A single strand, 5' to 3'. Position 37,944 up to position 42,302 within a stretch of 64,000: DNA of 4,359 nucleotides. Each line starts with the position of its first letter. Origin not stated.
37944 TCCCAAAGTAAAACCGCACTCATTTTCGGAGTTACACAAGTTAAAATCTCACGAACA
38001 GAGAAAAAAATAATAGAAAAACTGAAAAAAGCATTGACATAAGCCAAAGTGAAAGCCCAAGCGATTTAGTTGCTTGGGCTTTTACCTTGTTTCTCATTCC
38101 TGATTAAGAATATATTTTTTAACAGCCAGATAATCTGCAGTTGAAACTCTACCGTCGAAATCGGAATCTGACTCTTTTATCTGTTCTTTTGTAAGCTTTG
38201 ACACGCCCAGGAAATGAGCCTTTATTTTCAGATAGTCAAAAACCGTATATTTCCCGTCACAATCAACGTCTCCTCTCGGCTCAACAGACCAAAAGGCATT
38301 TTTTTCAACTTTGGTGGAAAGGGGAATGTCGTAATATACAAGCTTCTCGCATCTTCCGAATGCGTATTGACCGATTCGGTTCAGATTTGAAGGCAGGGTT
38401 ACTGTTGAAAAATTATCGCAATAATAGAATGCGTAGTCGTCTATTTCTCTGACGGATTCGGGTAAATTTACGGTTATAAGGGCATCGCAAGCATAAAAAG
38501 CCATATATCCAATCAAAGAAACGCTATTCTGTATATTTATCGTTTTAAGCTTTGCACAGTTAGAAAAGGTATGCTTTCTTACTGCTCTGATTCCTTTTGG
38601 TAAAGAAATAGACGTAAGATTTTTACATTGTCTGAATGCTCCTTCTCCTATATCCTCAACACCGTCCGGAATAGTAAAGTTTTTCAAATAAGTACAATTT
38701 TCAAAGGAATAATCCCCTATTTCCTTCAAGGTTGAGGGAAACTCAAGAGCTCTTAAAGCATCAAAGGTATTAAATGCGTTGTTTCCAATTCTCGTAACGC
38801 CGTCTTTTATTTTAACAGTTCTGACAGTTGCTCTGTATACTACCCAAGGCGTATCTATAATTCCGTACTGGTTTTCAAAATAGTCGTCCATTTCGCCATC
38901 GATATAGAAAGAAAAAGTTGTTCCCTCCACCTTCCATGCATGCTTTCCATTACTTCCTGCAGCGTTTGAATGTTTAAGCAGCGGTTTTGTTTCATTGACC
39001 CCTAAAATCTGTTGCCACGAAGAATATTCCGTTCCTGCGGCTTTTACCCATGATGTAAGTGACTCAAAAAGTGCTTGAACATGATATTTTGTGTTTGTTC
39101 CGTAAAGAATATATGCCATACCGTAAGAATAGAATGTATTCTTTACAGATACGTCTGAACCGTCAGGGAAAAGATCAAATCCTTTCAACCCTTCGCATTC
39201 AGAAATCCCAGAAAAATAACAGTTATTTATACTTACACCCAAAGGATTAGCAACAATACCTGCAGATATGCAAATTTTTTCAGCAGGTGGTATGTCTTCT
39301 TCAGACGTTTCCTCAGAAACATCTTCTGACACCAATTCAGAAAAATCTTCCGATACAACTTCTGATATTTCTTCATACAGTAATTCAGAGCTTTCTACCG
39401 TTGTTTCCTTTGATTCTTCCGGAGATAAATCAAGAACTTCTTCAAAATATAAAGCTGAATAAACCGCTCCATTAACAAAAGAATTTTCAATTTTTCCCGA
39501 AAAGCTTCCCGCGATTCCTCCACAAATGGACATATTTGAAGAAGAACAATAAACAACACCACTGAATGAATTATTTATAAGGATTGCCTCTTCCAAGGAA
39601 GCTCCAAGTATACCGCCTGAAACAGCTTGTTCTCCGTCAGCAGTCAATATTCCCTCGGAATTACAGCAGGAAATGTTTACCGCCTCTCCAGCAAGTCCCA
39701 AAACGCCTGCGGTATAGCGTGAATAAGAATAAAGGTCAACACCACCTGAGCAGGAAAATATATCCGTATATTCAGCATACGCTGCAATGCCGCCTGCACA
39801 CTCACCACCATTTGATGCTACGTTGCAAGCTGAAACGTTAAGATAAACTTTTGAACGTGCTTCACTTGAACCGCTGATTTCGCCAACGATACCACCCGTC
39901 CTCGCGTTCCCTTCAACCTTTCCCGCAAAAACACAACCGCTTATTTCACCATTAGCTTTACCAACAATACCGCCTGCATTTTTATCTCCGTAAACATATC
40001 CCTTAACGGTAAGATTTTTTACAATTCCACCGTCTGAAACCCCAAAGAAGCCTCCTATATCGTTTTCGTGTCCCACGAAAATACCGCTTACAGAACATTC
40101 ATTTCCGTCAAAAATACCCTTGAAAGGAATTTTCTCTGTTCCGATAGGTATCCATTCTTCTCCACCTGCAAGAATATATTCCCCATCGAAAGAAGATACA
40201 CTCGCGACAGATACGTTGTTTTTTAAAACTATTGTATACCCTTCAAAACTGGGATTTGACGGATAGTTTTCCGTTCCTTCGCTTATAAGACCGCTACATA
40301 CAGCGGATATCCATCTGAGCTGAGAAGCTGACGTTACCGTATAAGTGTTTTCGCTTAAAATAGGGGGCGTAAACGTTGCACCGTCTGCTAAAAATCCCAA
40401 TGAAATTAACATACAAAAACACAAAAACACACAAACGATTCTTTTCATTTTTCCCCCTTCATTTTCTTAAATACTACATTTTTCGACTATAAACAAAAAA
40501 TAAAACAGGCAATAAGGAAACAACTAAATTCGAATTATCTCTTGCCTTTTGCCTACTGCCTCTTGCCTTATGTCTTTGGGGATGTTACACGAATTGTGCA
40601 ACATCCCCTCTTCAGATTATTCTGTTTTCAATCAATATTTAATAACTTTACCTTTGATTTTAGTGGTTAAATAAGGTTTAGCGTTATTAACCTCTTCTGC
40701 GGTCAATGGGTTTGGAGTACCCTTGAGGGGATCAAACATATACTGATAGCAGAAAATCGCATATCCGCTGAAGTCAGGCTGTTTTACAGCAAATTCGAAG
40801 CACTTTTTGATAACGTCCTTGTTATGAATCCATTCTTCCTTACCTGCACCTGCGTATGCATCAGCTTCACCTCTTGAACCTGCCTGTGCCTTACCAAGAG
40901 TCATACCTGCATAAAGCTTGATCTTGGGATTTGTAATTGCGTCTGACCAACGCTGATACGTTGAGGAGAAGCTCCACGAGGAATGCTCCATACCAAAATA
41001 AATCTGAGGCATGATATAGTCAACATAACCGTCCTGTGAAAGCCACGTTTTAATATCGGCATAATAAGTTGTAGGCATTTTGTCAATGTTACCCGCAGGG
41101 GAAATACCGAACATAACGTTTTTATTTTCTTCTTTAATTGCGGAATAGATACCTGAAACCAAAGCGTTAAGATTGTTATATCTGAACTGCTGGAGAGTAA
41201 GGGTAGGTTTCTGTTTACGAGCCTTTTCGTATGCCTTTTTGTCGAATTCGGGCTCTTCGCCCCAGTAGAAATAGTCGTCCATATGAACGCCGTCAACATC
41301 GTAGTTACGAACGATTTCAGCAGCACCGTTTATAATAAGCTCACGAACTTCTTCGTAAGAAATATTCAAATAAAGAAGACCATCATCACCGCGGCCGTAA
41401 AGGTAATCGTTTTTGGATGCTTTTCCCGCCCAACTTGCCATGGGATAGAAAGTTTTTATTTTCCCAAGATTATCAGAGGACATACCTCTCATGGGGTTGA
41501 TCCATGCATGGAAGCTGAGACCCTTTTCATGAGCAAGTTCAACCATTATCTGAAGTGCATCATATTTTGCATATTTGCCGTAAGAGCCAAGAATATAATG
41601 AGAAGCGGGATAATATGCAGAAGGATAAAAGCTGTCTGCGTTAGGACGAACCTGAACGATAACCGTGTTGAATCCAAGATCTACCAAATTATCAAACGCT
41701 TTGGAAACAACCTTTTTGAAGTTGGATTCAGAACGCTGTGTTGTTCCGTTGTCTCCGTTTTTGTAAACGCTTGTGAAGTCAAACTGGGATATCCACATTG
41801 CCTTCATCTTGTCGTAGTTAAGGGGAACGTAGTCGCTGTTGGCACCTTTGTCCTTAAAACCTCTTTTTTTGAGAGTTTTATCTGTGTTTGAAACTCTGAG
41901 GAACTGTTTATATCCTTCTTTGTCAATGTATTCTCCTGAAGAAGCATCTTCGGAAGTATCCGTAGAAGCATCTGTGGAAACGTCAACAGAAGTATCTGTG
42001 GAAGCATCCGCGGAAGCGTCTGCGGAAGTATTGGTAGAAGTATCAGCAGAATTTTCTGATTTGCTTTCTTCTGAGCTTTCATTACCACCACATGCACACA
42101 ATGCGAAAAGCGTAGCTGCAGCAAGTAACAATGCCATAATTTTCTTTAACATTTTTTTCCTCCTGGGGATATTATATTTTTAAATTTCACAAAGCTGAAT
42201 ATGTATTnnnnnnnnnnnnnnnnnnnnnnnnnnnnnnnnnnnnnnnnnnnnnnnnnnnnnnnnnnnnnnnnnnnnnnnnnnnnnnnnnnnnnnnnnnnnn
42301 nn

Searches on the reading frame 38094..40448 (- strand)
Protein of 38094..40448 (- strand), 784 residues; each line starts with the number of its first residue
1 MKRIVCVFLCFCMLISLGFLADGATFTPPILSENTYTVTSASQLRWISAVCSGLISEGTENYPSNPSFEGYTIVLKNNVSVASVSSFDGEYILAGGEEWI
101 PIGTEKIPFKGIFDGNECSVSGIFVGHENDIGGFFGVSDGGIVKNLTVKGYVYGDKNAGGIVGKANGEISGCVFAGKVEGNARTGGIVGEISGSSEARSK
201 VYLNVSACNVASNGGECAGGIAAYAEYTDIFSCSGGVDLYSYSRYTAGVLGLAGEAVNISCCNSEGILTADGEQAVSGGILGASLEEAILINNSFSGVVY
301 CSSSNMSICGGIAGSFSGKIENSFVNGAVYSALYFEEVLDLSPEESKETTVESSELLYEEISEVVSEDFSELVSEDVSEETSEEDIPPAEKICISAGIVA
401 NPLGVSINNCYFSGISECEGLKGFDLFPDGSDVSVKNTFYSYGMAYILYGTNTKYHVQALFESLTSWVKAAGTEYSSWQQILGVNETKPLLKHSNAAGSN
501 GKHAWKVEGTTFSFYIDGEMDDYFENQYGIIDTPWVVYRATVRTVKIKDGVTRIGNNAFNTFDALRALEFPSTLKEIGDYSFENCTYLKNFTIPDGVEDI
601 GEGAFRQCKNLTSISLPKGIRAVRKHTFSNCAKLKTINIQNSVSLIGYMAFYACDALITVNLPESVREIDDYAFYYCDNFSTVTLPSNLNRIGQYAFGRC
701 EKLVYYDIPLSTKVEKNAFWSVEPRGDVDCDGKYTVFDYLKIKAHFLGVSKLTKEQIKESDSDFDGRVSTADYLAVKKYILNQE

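Call 17: search_protein_families(library=pfam, proteins=[window:38094-40448:-], max_evalue=0.01)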
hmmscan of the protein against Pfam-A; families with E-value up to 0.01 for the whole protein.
window:38094-40448:- (784 aa): 3 families
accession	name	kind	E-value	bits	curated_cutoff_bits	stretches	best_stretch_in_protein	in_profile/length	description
PF13306.12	LRR_5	-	3.2e-60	202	27.7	2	541-656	12-125/127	BspA type Leucine rich repeat region (6 copies)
PF00404.24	Dockerin_1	-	1.3e-08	35.4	22.9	1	726-781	2-57/57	Dockerin type I domain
PF13855.12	LRR_8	-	0.00044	20.4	27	0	598-641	14-58/61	Leucine rich repeat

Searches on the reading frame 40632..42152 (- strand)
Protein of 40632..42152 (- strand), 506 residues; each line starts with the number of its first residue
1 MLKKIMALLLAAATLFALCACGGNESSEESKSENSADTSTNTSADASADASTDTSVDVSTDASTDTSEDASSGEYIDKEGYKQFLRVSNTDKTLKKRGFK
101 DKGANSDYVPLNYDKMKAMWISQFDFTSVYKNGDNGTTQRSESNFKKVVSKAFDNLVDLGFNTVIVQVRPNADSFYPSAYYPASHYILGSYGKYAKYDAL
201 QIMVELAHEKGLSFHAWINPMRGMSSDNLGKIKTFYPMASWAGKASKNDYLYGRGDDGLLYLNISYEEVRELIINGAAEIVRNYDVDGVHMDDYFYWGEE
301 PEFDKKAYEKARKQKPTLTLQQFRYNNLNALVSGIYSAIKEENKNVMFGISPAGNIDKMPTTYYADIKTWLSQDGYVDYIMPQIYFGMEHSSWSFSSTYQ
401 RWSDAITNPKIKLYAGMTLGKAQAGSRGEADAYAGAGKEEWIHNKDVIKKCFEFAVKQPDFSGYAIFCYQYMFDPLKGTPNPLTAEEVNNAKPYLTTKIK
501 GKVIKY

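Call 17: search_protein_families(library=pfam, proteins=[window:40632-42152:-], max_evalue=0.01)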
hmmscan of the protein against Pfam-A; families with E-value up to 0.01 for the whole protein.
window:40632-42152:- (506 aa): 2 families
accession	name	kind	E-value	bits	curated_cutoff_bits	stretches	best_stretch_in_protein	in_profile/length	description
PF02638.21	GHL10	-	2.7e-51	175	27.9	1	115-423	1-300/311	Glycosyl hydrolase-like 10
PF21827.1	New_glue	-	0.00081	19.5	31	1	7-79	4-67/94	New glue protein family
